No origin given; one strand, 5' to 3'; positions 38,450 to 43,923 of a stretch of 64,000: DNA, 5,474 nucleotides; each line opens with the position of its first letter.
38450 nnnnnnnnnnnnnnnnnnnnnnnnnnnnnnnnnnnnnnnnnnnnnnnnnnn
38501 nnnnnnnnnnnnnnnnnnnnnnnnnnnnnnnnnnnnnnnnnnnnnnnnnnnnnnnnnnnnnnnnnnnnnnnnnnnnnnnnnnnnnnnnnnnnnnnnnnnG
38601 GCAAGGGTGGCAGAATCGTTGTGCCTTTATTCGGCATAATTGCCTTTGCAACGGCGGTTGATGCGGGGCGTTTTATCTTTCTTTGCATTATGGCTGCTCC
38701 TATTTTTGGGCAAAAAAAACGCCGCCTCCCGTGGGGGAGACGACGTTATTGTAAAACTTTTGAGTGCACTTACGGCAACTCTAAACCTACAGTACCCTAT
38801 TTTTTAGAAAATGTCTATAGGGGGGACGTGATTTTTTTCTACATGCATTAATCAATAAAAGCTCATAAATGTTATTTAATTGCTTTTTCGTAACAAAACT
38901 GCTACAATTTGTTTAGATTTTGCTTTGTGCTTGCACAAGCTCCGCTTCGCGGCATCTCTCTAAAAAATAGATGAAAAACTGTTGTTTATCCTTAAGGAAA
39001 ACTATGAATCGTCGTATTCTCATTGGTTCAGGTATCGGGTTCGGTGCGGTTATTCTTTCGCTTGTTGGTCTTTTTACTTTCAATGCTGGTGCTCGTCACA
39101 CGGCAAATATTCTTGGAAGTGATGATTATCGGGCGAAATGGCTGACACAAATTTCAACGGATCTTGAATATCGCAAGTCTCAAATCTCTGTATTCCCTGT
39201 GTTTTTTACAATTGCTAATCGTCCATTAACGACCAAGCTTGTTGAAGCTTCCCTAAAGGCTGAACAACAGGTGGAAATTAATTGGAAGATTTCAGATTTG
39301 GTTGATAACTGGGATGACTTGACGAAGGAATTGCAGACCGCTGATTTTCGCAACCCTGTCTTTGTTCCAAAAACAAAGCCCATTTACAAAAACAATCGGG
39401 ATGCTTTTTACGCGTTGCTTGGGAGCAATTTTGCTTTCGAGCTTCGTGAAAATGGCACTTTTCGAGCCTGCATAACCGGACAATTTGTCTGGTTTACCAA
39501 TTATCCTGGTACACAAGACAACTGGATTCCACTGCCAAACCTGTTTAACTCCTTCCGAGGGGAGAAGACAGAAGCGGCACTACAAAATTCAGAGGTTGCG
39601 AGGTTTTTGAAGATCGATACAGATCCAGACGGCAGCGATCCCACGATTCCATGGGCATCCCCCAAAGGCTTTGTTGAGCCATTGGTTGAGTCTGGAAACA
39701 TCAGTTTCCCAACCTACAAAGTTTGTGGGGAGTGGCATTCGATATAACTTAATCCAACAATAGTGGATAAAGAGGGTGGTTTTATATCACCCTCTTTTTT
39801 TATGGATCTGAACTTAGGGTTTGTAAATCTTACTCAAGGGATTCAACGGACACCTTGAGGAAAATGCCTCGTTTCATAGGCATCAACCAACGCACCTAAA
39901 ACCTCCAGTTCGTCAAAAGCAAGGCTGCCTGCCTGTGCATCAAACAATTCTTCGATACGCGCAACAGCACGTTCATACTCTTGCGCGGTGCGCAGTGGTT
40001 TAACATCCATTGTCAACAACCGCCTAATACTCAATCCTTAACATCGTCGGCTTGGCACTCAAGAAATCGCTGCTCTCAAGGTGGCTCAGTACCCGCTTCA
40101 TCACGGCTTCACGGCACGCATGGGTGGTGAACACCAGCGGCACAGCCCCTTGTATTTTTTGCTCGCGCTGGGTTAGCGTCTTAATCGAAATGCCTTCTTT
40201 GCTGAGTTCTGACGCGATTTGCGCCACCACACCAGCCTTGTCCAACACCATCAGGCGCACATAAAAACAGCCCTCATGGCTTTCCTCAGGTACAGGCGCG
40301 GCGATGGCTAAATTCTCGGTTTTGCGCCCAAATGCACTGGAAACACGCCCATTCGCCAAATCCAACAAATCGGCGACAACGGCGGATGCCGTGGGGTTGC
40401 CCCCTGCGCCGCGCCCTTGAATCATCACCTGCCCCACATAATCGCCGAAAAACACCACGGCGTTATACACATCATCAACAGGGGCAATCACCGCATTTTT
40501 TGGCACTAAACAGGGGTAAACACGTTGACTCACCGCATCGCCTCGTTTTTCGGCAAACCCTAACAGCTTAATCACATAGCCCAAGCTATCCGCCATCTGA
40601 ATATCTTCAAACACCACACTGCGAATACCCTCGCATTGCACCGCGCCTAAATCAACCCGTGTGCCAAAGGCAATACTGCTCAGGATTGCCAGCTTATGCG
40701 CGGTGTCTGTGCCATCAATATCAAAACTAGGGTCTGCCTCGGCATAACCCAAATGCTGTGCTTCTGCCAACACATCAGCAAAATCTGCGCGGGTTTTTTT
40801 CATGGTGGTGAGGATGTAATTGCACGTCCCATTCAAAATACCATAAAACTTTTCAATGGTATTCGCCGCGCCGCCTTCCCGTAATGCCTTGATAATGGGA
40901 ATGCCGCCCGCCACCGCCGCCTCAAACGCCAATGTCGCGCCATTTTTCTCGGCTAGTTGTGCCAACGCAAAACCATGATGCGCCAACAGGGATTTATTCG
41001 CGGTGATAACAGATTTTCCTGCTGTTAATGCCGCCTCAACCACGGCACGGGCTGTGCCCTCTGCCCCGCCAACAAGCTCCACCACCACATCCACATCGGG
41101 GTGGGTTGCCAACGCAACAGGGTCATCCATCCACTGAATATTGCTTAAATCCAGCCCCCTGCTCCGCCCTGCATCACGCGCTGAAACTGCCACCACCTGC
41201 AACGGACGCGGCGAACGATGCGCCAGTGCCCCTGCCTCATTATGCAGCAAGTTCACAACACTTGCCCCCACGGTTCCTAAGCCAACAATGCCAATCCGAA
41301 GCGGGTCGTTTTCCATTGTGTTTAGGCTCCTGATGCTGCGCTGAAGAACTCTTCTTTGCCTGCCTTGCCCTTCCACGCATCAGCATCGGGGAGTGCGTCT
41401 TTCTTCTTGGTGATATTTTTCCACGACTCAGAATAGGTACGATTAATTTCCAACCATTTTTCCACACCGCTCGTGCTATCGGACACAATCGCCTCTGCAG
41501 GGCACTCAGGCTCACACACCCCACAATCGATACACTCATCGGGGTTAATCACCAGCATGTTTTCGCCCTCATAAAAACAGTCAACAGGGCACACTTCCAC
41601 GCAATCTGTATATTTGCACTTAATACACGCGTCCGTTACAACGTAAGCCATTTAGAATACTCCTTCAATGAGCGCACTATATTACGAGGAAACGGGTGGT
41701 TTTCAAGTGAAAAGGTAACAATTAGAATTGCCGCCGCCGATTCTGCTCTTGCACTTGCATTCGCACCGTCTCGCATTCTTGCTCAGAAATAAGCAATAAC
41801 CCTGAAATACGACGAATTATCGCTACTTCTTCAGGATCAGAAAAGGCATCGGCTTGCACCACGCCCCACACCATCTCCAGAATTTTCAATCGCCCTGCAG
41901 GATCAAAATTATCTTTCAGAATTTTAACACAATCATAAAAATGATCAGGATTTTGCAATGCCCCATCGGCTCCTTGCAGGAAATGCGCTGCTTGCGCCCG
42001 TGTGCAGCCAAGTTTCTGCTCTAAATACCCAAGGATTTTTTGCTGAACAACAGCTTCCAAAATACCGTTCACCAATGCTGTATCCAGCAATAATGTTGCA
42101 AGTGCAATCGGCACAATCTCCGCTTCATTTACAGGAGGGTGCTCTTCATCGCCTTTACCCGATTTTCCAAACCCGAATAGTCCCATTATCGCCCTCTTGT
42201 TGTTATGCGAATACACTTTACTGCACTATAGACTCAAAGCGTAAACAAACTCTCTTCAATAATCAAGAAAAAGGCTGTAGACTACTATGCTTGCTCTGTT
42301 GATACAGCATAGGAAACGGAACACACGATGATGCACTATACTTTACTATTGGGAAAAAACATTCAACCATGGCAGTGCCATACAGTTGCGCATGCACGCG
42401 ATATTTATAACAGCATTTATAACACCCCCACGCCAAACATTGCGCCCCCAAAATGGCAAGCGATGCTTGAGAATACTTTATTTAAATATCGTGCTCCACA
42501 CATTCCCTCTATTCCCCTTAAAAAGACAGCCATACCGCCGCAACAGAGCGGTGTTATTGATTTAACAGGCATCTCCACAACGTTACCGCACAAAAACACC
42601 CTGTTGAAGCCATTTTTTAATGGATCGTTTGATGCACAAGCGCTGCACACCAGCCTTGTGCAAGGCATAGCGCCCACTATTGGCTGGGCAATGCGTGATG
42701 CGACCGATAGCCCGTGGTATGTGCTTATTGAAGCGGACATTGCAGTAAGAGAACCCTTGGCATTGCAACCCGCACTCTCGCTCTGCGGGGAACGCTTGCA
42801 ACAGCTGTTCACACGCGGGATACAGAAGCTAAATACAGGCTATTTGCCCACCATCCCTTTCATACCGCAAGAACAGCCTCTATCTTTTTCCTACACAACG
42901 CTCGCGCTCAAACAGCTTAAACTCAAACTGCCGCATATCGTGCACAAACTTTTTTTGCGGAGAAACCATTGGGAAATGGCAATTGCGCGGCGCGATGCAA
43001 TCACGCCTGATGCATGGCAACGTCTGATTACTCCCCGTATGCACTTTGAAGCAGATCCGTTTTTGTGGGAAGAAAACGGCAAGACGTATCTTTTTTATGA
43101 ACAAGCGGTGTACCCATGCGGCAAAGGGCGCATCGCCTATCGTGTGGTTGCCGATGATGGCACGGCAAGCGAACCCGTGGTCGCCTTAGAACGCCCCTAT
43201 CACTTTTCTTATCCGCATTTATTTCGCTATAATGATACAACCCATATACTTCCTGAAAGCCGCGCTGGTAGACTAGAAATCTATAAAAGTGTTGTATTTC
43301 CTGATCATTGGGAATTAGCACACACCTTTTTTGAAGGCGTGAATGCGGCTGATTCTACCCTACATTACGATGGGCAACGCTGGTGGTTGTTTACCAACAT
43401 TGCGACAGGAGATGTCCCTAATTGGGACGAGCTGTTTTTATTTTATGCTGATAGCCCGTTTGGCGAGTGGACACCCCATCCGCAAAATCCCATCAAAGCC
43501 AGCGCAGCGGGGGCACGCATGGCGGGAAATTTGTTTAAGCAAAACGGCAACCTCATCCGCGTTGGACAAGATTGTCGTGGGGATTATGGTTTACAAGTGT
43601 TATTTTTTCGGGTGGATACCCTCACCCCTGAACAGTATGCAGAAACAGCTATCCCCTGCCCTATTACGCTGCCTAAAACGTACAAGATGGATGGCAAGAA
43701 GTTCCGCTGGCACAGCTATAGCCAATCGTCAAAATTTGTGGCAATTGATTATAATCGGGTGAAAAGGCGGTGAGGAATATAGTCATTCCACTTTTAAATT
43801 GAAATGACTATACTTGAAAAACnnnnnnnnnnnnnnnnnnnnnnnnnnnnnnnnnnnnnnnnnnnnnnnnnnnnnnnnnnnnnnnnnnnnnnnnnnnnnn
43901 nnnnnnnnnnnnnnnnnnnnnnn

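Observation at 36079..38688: Orphan 869-aa LamG/acetylesterase/Thr-rich protein next to dps: isolated tail-fibre or spike-like gene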

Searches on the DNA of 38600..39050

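Call 29: search_rna_families(source=window, start=38600, end=39050, threshold=evalue, max_evalue=10)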
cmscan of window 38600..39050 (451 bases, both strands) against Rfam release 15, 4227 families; matches with E-value up to 10: 6.
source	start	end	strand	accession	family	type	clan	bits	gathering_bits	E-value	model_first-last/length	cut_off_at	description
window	38713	38786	-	RF01065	23S-methyl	Cis-reg;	-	24.4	50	0.12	1-102/102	no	23S methyl RNA motif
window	38704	38798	-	RF01719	Pseudomon-1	Gene; sRNA;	-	21.9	50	0.044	1-116/116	no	Pseudomon-1/ErsA RNA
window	38775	38946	-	RF02446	SpR18_sRNA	Gene; sRNA;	-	17.8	60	9.5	1-132/132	no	Streptococcus sRNA SpR18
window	38714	38791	-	RF02270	nse_sRNA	Gene;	-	16.3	75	4.2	1-73/73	no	Neisseria sigma-E sRNA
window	38705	38745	-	RF00519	suhB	Gene; sRNA;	CL00108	13.9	41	3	1-77/77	no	Makes More Granules Regulator RNA (mmgR)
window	38600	38699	+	RF00080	Manganese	Cis-reg; riboswitch;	-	7.9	45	5.5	78-177/177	5'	Manganese Mn2+ riboswitch aptamer (yybP-ykoY)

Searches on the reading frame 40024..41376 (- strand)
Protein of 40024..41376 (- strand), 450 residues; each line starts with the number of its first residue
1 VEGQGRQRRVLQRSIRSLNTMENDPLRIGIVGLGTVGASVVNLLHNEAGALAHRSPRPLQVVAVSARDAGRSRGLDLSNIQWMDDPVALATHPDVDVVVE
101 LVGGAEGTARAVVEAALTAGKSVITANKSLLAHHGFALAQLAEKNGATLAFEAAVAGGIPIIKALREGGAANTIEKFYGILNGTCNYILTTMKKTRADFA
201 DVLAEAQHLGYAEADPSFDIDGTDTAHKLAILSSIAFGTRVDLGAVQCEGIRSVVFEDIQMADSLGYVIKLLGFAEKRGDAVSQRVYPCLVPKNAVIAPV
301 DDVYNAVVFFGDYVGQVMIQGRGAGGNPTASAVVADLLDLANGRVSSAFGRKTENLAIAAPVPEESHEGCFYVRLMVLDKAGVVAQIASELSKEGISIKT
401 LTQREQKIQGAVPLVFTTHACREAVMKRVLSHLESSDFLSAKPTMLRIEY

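Call 5: search_protein_families(library=pfam, proteins=[window:40024-41376:-], max_evalue=0.01)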
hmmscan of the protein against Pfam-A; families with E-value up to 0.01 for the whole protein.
window:40024-41376:- (450 aa): 6 families
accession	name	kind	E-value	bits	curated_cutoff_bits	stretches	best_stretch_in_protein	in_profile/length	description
PF00742.24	Homoserine_dh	-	6e-63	212.2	22.9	1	160-338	1-173/173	Homoserine dehydrogenase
PF03447.22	NAD_binding_3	-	1.6e-17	64.7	24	1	32-152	1-116/116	Homoserine dehydrogenase, NAD binding domain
PF01842.31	ACT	-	2.8e-07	30.6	27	1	372-435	2-63/66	ACT domain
PF01408.29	GFO_IDH_MocA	-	5.6e-06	27.5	24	1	26-148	1-115/120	Oxidoreductase family, NAD-binding Rossmann fold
PF13840.12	ACT_7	-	0.0029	17.9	27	1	376-405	16-44/65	ACT domain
PF03435.24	Sacchrp_dh_NADP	-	0.0041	17.9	25.1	1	28-148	1-127/129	Saccharopine dehydrogenase NADP binding domain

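Call 23: find_related_loci(query=window:40024-41316:-, collection=genome_contigs, flank=10000)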
Query window:40024-41316:- (430 aa) in genome_contigs; peptide patterns used: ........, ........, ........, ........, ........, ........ (x = any residue, [..] = any of these).
191 stretches matched a pattern; 8 encode a relative of the query (tblastn E <= 1e-3); 8 distinct loci.
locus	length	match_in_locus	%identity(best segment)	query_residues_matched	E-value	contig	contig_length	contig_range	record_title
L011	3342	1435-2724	92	1-430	0e+0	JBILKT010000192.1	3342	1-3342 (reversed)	MAG: Alphaproteobacteria bacterium isolate ME2017-07-14_3300042517_group7_bin76 Rohwer_bin1897_scaffold_40692_c1, whole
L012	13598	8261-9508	56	1-420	9e-138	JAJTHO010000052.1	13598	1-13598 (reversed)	MAG: Alphaproteobacteria bacterium isolate CoA8_M99 k141_3157341_flag_1_multi_40.0000_len_13598, whole genome shotgun se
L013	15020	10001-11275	54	5-429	4e-135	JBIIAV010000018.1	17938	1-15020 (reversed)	MAG: Rickettsiales bacterium isolate ME2000-06-06pf_3300042549_group1_bin80 Rohwer_bin1995_scaffold_1856_c1, whole genom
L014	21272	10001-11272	48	6-429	8e-124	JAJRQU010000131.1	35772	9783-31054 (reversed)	MAG: Alphaproteobacteria bacterium isolate Dive100_bin10.85 k141_728497, whole genome shotgun sequence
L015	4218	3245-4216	55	6-329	2e-113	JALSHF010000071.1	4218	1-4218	MAG: Emcibacter sp. isolate 354-166_metabat1_scaf2bin.076 354-166_scaffold_18961_c1, whole genome shotgun sequence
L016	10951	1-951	48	113-429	4e-90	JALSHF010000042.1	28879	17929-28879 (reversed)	MAG: Emcibacter sp. isolate 354-166_metabat1_scaf2bin.076 354-166_scaffold_1459_c1, whole genome shotgun sequence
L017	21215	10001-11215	40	8-413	5e-85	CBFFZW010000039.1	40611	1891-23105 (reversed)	MAG: uncultured Christensenellales bacterium isolate ena-SAMPLE-TAB-24-07-2025-15:39:17:979-14983 genome assembly, conti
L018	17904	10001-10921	37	3-317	1e-54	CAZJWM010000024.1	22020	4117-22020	MAG TPA_asm: uncultured Bacteroides sp. isolate SRP222552_co1_120 genome assembly, contig: NODE_1222_length_22020_cov_21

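Call 84: find_homologous_proteins(query=window:40024-41316:-, max_evalue=1e-150)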
Query window:40024-41316:- (430 aa): 7 proteins with E <= 1e-150 among 8000 candidates.
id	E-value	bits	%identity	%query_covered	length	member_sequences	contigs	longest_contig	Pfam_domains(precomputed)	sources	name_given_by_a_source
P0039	5.8e-276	933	100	100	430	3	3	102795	PF01408.29,PF01842.32,PF00742.25,PF03447.23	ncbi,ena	-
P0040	1.7e-263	892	96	100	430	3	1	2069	PF01408.29,PF01842.32,PF00742.25,PF03447.23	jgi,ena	-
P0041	1.3e-160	553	62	99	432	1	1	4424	PF00742.25,PF03447.23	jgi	jgi:homoserine dehydrogenase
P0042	1.2e-159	550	60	100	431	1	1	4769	PF01842.32,PF00742.25,PF03447.23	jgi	jgi:homoserine dehydrogenase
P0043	4.5e-158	545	61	99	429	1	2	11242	PF01842.32,PF00742.25,PF03447.23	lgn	-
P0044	7.2e-158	544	59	100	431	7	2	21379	PF01842.32,PF00742.25,PF03447.23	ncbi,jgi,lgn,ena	jgi:homoserine dehydrogenase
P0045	1.4e-155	537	59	100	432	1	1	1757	PF01842.32,PF00742.25,PF03447.23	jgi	jgi:homoserine dehydrogenase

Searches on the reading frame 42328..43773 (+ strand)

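Call 5: search_protein_families(library=pfam, proteins=[window:42328-43773:+], max_evalue=0.01)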
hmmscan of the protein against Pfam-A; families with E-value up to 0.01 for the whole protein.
window:42328-43773:+ (481 aa): 2 families
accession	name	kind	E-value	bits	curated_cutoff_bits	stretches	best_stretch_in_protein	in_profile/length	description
PF24793.1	GINT1_N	-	2.6e-42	145.4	27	1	239-455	58-278/304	Glucosamine inositolphosphorylceramide transferase 1, N-terminal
PF04616.20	Glyco_hydro_43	-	0.0057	16.5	32.2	0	344-390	71-116/288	Glycosyl hydrolases family 43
